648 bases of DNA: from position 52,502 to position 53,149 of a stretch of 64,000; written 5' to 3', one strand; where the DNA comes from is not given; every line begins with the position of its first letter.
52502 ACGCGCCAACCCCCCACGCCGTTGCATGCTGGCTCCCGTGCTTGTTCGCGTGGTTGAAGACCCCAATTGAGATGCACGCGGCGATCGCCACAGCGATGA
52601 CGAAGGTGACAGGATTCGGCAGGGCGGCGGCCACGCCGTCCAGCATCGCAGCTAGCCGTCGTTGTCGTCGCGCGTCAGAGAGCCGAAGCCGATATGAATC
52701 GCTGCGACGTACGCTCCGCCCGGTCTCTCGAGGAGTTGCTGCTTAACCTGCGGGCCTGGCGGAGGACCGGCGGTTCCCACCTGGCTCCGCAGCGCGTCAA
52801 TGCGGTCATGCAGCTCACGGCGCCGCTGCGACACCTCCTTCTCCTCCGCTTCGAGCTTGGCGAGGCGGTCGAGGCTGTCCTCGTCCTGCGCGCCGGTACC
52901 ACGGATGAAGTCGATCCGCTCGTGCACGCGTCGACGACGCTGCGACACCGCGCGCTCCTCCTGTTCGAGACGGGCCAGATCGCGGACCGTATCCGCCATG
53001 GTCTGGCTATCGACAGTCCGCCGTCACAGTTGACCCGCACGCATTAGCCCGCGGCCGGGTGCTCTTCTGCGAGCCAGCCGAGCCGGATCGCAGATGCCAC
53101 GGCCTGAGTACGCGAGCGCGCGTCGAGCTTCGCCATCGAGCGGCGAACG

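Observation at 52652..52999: Minimal twin-motif RsiG-like c-di-GMP receptor with Q-to-H motifs and no adjacent sigma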

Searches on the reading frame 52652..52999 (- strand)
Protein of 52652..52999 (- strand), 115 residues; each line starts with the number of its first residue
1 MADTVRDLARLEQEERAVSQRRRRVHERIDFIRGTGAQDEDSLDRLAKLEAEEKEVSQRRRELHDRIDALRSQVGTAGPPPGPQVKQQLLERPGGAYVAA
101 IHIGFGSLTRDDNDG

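Call 3: search_protein_families(library=pfam, proteins=[window:52652-52999:-], max_evalue=1)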
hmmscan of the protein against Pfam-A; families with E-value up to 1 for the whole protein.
window:52652-52999:- (115 aa): 12 families
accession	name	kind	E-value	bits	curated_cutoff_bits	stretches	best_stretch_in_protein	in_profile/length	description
PF22802.1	RsiG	-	1.6e-11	44.2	27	2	46-83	19-56/65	RsiG-like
PF02090.21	SPAM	-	0.035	14.5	35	1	41-79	16-54/142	Salmonella surface presentation of antigen gene type M protein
PF20306.3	Sp-DndD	-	0.061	13.9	27.2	1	39-69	16-48/51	Small protein found in certain Dnd DNA modification systems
PF06005.17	ZapB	-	0.062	14.2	31.5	0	43-71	17-45/71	Cell division protein ZapB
PF18157.6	MID_pPIWI_RE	-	0.083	13.6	26.6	1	10-77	32-97/141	MID domain of pPIWI_RE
PF10779.14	XhlA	-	0.12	13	34.7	0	44-73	18-47/67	Haemolysin XhlA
PF25610.1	HR1_TOCA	-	0.18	12.6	27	0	19-49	12-42/90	TOCA family HR1 domain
PF04977.20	DivIC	-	0.28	11.4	28.9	1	46-72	26-52/80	Septum formation initiator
PF13600.11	DUF4140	-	0.4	11.6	27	1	40-75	61-96/98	N-terminal domain of unknown function (DUF4140)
PF19506.4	DUF6040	-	0.58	10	23.4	1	8-62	7-59/233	Family of unknown function (DUF6040)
PF24319.2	DUF7491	-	0.87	10.3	30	1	44-73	55-85/90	Coiled-coil region of unknown function (DUF7491)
PF02212.23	GED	-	0.88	10.2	21.4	0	45-71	57-83/92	Dynamin GTPase effector domain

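Call 4: search_protein_families(library=ncbifam, proteins=[window:52652-52999:-], max_evalue=1)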
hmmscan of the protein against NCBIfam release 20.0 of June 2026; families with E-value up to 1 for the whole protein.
window:52652-52999:- (115 aa): 8 families
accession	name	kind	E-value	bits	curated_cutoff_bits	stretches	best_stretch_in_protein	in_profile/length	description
NF045487.1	ASRP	equivalog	0.0061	15.2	300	1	7-73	409-475/593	archaea-specific SMC-related protein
NF003034.1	PRK03918.1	equivalog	0.018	13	700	1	8-74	216-282/878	DNA double-strand break repair ATPase Rad50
TIGR04211.1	SH3_and_anchor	equivalog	0.028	14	65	1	5-74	79-148/198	TIGR04211 family SH3 domain-containing protein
NF047515.1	SpiroCoCo_C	equivalog_domain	0.052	12.7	125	1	7-74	129-196/313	SpiroCoCo family coiled-coil protein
NF038357.1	BN6_48550_fam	domain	0.12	11.8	90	1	4-73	220-289/344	BN6_48550 family protein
TIGR02168.1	SMC_prok_B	equivalog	0.17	9.5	567.35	1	6-74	735-800/1181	chromosome segregation protein SMC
NF053549.1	FtsL_Actino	equivalog_domain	0.31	11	55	0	45-72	31-58/83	cell division protein FtsL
TIGR03719.1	ABC_ABC_ChvD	subfamily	0.31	9.6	806.75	1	9-64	252-308/552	energy-dependent translational throttle protein EttA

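Call 6: find_homologous_proteins(query=window:52652-52999:-)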
Query window:52652-52999:- (115 aa): 49 proteins with E <= 0.001 among 132 candidates.
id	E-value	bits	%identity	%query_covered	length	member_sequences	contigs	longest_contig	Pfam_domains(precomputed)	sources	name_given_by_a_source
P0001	2.4e-66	239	100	100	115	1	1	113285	PF22802.2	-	-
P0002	1.3e-54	201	88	98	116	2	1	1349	PF22802.2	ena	-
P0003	1.0e-49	185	82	97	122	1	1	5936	PF22802.2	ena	-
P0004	5.5e-49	183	82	98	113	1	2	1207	PF22802.2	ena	-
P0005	1.6e-48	182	81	98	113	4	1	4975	PF22802.2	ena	-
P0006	4.3e-48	180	81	99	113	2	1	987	PF22802.2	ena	-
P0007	2.0e-47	178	80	99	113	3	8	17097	PF22802.2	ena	-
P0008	3.3e-47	177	80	97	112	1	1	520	PF22802.2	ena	-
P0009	3.8e-46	174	77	98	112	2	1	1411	PF22802.2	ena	-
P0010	4.7e-46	174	78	98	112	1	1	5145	PF22802.2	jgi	jgi:hypothetical protein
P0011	5.2e-46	173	79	98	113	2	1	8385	PF22802.2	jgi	jgi:chromosome segregation ATPase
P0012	1.4e-45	172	75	98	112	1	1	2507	PF22802.2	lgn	-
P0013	2.7e-45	171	79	97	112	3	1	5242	PF22802.2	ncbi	-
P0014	2.7e-45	171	77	98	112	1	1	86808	PF22802.2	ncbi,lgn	-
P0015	3.2e-45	171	78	97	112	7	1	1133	PF22802.2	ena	-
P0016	1.3e-43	166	75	97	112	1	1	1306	PF22802.2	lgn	-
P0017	3.0e-43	165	76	96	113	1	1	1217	PF22802.2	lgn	-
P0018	7.8e-43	163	74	100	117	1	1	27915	PF22802.2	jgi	jgi:hypothetical protein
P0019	3.4e-42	161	72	100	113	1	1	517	PF22802.2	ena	-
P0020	3.5e-42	161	73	98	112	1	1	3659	PF22802.2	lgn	-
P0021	4.4e-42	161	74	97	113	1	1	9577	PF22802.2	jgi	jgi:hypothetical protein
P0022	2.0e-41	159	70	98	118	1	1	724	PF22802.2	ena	-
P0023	2.9e-40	155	70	97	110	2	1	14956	PF22802.2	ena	-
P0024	1.8e-39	152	72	99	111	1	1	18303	PF22802.2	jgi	jgi:hypothetical protein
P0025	2.5e-39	152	71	98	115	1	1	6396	PF22802.2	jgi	jgi:hypothetical protein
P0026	1.2e-38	150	69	99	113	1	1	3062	PF22802.2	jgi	jgi:chromosome segregation ATPase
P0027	1.5e-38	149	67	97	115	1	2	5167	PF22802.2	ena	-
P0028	2.5e-38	149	67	97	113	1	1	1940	PF22802.2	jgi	jgi:hypothetical protein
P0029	6.2e-38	147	66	98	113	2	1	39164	PF22802.2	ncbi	-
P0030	7.0e-38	147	72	96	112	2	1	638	PF22802.2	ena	-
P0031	1.2e-37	147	67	97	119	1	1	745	PF22802.2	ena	-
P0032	1.5e-37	146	66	98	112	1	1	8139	PF22802.2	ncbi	-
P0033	8.7e-37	144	68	97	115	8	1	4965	PF22802.2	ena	-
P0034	1.1e-36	143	68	98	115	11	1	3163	PF22802.2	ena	-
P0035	2.0e-34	136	65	98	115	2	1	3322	PF22802.2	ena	-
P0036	7.3e-33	131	59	99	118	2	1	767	PF22802.2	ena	-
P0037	6.7e-31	125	65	90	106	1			PF22802.2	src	-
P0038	9.9e-31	124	61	94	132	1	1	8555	PF22802.2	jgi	jgi:hypothetical protein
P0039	2.8e-30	123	58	94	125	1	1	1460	PF22802.2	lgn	-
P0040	3.8e-29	119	55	99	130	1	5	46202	PF22802.2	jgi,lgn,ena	-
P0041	2.5e-28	117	57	94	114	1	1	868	PF22802.2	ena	-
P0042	9.0e-28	115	57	94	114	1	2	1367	PF22802.2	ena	-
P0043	6.8e-26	109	55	92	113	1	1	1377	PF22802.2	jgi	jgi:anti-sigma-K factor RsiG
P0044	4.5e-25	106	56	94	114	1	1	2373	PF22802.2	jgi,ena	-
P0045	4.2e-23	100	53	89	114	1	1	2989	PF22802.2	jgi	jgi:predicted nucleic acid-binding Zn-ribbon protein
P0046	4.9e-4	38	39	48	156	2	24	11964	PF22802.2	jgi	jgi:hypothetical protein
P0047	5.8e-4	38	44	61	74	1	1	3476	PF25994.1,PF22802.2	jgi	jgi:hypothetical protein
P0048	7.2e-4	38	36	56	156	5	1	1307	PF22802.2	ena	-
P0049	7.5e-4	38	33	51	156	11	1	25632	PF22802.2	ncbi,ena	ncbi:MAG TPA: hypothetical protein VH620_01325 [Gaiella sp.]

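Call 12: search_solved_structures(query=window:52652-52999:-, max_evalue=10, show_alignments=4)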
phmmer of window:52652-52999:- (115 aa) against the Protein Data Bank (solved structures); distinct sequences matched with E-value up to 10: 8.
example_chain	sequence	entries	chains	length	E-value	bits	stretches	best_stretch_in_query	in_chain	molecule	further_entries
7lq2_B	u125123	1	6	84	0.0077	20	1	41-78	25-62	RR RsiG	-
7lq3_B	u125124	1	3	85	0.008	19.9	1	41-78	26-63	RsiG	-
7lq4_D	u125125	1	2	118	0.0081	19.9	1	37-78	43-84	RsiG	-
6p4f_A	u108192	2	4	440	0.96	13.3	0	17-68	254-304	DNA-dependent ATPase XPBII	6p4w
5tnu_A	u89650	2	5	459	1.1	13.1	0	17-68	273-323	DNA-dependent ATPase XPBII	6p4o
6zsh_A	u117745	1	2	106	1.7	12.5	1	5-42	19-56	EH domain-binding protein 1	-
1ic2_A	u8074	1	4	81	2.3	12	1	39-74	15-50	TROPOMYOSIN ALPHA CHAIN, SKELETAL MUSCLE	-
6dmp_B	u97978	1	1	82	2.7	11.8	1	7-69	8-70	Designed orthogonal protein DHD13_XAAA_B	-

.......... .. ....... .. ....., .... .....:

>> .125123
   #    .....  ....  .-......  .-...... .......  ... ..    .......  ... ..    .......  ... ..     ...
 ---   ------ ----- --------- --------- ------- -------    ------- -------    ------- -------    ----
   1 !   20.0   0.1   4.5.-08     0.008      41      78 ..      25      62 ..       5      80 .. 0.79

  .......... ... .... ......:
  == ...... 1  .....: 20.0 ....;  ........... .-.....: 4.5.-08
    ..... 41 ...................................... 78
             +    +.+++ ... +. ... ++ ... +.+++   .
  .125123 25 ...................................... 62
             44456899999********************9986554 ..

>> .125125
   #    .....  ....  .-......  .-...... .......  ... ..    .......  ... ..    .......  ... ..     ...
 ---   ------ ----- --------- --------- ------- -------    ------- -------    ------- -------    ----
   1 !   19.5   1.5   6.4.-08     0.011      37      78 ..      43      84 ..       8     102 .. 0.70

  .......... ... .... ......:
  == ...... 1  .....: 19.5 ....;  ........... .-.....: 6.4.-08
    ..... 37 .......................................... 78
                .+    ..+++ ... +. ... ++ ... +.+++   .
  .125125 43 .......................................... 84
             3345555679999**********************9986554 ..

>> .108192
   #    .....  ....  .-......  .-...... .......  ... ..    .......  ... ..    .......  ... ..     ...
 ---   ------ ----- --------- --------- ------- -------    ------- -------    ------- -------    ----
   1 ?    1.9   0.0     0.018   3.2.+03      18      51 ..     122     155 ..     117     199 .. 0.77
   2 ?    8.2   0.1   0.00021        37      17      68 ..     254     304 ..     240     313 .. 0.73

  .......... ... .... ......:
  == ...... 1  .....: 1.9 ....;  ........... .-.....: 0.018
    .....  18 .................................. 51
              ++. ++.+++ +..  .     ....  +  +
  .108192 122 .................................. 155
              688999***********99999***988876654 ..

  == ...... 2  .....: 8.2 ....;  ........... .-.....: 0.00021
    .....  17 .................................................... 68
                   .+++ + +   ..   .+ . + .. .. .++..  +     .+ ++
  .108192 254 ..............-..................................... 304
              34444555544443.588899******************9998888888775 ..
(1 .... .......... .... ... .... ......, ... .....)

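Call 17: find_related_loci(query=A1, collection=genome_contigs, flank=10000)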
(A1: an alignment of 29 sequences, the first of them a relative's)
Query A1 (115 aa) in genome_contigs; peptide patterns used: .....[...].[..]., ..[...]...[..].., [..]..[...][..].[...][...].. (x = any residue, [..] = any of these).
599 stretches matched a pattern (row limit reached: there are more); 2 encode a relative of the query (tblastn E <= 1e-3); 2 distinct loci.
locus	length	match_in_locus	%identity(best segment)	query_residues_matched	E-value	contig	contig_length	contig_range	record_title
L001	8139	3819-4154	66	1-113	9e-44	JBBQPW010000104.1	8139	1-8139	MAG: Gaiellales bacterium isolate Co_metawrap_1534 Cmw_1534_k141_1689730_length_8139_cov_15.8227, whole genome shotgun s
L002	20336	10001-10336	69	1-113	1e-41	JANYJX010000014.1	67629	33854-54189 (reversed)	MAG: Actinomycetes bacterium isolate GL140_4_metabinner_37 GL140_4_k141_1965215, whole genome shotgun sequence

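Call 20: find_encoding_contigs(protein=P0001, flank=10000, max_places=3)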
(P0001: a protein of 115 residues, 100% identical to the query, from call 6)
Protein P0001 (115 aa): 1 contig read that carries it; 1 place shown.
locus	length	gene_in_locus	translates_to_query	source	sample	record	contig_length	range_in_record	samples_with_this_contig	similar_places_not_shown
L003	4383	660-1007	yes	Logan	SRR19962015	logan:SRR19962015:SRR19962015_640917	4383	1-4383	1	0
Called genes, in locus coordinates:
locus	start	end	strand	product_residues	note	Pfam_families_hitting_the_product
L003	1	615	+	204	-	?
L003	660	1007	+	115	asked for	PF22802:RsiG (weak)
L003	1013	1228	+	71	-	-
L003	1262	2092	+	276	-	-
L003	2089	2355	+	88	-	PF00190:Cupin_1 (weak), PF02311:AraC_binding, PF07883:Cupin_2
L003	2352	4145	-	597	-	-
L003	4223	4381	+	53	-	?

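Call 21: find_encoding_contigs(protein=P0014, flank=10000, max_places=2)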
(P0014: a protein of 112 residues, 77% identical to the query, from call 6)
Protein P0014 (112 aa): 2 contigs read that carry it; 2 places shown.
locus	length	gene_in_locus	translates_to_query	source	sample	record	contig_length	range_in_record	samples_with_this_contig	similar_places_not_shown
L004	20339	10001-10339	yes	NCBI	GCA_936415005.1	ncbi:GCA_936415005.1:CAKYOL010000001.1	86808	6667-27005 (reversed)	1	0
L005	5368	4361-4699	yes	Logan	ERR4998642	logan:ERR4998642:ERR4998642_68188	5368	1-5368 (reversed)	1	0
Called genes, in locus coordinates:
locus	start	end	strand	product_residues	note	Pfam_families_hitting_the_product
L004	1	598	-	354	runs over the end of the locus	PF06224:AlkZ-like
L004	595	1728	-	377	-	PF06224:AlkZ-like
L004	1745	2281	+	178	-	PF02698:DUF218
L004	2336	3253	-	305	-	PF00291:PALP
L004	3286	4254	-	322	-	PF02423:OCD_Mu_crystall, PF01488:Shikimate_DH (weak), PF01408:GFO_IDH_MocA (faint)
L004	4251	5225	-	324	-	PF00248:Aldo_ket_red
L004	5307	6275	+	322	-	PF00248:Aldo_ket_red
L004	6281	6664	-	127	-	-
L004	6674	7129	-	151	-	-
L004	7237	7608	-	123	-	-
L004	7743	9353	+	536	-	PF01590:GAF, PF13185:GAF_2, PF00989:PAS, PF08448:PAS_4, PF13188:PAS_8, PF13426:PAS_9, PF00989:PAS, PF13426:PAS_9, +5 more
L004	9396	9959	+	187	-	PF04239:DUF421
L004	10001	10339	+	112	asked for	PF22802:RsiG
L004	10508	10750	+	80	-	-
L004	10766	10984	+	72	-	-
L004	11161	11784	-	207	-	-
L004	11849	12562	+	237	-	-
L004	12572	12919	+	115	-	PF00190:Cupin_1 (weak), PF07883:Cupin_2, PF02311:AraC_binding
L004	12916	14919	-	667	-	-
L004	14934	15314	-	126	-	PF00248:Aldo_ket_red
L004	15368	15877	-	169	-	PF00248:Aldo_ket_red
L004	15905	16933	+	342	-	PF00248:Aldo_ket_red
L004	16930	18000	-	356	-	PF21036:EryCIII-like_N, PF00201:UDPGT, PF04101:Glyco_tran_28_C, PF06722:EryCIII-like_C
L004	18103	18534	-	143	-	PF04828:GFA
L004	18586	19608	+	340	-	PF00248:Aldo_ket_red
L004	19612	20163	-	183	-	PF03473:MOSC (faint)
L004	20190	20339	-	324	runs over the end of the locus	PF00126:HTH_1, PF03466:LysR_substrate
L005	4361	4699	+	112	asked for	PF22802:RsiG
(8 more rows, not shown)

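Call 22: find_encoding_contigs(protein=P0040, flank=10000, max_places=2)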
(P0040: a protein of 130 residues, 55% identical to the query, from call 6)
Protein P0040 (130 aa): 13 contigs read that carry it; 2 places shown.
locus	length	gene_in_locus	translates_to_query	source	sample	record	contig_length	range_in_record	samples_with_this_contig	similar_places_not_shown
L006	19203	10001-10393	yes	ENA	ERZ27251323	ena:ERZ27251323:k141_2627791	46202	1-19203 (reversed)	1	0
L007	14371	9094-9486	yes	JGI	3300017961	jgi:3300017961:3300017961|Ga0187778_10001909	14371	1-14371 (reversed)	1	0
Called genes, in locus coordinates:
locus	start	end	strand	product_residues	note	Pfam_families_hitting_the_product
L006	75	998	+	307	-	-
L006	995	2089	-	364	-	-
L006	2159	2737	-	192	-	-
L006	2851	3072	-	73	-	-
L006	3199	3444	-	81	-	-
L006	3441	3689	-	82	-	-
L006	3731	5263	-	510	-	PF05935:Arylsulfotrans, PF14269:Arylsulfotran_2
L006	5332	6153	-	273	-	PF19656:DUF6159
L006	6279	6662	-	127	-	PF07963:N_methyl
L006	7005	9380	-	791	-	PF00989:PAS, PF08448:PAS_4, PF13188:PAS_8 (weak), PF13426:PAS_9, PF08447:PAS_3, PF00512:HisKA, PF02518:HATPase_c, PF00072:Response_reg, +1 more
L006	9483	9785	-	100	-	-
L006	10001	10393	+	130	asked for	PF22802:RsiG (faint)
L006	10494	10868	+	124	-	PF09851:SHOCT (faint)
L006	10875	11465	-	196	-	-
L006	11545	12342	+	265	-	-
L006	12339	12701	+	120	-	PF00190:Cupin_1 (weak), PF07883:Cupin_2, PF02311:AraC_binding (weak)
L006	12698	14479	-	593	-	-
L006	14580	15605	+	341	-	PF00248:Aldo_ket_red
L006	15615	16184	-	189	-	-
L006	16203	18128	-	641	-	PF02927:CelD_N, PF00759:Glyco_hydro_9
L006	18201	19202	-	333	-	?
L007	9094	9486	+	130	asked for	PF22802:RsiG (faint)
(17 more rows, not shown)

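Call 23: find_encoding_contigs(protein=P0029, flank=10000, max_places=2)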
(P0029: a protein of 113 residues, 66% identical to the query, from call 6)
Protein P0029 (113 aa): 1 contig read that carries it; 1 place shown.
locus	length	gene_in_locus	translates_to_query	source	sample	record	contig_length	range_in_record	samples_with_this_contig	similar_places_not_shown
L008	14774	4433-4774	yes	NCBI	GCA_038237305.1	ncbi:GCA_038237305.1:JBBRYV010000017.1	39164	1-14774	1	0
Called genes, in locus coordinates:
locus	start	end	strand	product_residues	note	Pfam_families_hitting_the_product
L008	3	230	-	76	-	?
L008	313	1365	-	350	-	PF06030:WxLIP_PGBD, PF06280:fn3_5 (weak)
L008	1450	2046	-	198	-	-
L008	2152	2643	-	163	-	PF01590:GAF (weak), PF13185:GAF_2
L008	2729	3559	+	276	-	PF00989:PAS, PF13188:PAS_8, PF08448:PAS_4, PF13426:PAS_9, PF00989:PAS, PF08448:PAS_4, PF13426:PAS_9, PF08447:PAS_3, +2 more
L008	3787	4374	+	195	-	PF04239:DUF421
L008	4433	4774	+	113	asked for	PF22802:RsiG (faint)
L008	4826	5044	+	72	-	-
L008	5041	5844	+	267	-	-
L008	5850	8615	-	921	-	PF01590:GAF, PF13185:GAF_2, PF13492:GAF_3, PF13487:HD_5, PF01966:HD, PF13185:GAF_2 (weak), PF00990:GGDEF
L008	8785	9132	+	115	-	PF02311:AraC_binding (weak), PF07883:Cupin_2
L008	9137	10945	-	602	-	-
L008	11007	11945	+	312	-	PF03069:FmdA_AmdA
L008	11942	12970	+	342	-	PF00248:Aldo_ket_red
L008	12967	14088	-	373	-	PF21036:EryCIII-like_N, PF00201:UDPGT, PF04101:Glyco_tran_28_C, PF06722:EryCIII-like_C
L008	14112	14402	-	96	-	PF04828:GFA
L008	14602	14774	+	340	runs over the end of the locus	PF00248:Aldo_ket_red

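Call 28: search_protein_representatives(alignment_id=A1)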
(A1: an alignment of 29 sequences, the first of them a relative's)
Query: 29 sequences, 113 profile positions. Proteins with E-value up to 0.001 (for the whole library): 413; up to 1e-10: 103; up to 1e-30: 2. The best 150 are listed.
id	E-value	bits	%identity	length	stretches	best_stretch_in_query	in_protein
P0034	4.8e-52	191.0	-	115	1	1-112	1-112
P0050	1.3e-42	160.6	-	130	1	1-112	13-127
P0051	1.2e-29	118.9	-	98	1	18-111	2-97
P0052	2.3e-24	101.9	-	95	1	6-87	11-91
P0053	2.3e-23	98.6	-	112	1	1-92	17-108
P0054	6.2e-23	97.2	-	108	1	4-80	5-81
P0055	5.2e-21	91.0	-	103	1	3-84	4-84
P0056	6.8e-21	90.7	-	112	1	1-88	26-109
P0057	1.3e-20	89.8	-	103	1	1-101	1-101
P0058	3.0e-20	88.6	-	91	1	7-86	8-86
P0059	9.9e-20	86.9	-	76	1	8-75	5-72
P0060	1.0e-19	86.9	-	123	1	3-90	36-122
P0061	1.1e-19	86.7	-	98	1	5-76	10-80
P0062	4.3e-19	84.9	-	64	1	50-112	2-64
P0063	7.4e-19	84.1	-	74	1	7-72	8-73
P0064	1.5e-18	83.1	-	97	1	5-76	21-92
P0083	6.1e-15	71.5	-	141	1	8-76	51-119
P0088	1.9e-14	69.9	-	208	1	6-85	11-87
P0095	1.6e-13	66.9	-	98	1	5-84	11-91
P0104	7.4e-13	64.8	-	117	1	5-76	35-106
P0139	2.5e-11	59.9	-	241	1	6-78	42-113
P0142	3.7e-11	59.3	-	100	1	5-76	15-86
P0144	4.9e-11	58.9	-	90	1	3-80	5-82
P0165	4.8e-10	55.7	-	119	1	4-85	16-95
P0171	6.2e-10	55.4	-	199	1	8-76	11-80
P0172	6.5e-10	55.3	-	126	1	6-76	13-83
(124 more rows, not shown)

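Call 34: predict_structure(alignment_id=A1)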
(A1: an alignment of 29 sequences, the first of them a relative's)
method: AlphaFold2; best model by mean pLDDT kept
length: 115 residues; sequences in the alignment: 29
mean_pLDDT: 77.2   pTM: 0.53
mean pLDDT of the five models: 77.2, 76.0, 76.0, 75.3, 75.0
residues with pLDDT >= 90: 54; 70-90: 17; 50-70: 33; < 50: 11
segments of 3 or more residues with pLDDT < 50: 105-107, 112-115
pLDDT, mean of each block of 10 residues (from residue 1): 76 94 96 88 94 95 91 64 54 60 52 45
secondary structure, 60 per line:
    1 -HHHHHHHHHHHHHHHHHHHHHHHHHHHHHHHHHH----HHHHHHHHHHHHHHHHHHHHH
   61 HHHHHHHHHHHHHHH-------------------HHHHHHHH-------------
elements in order: H2-35 H40-75 H95-102
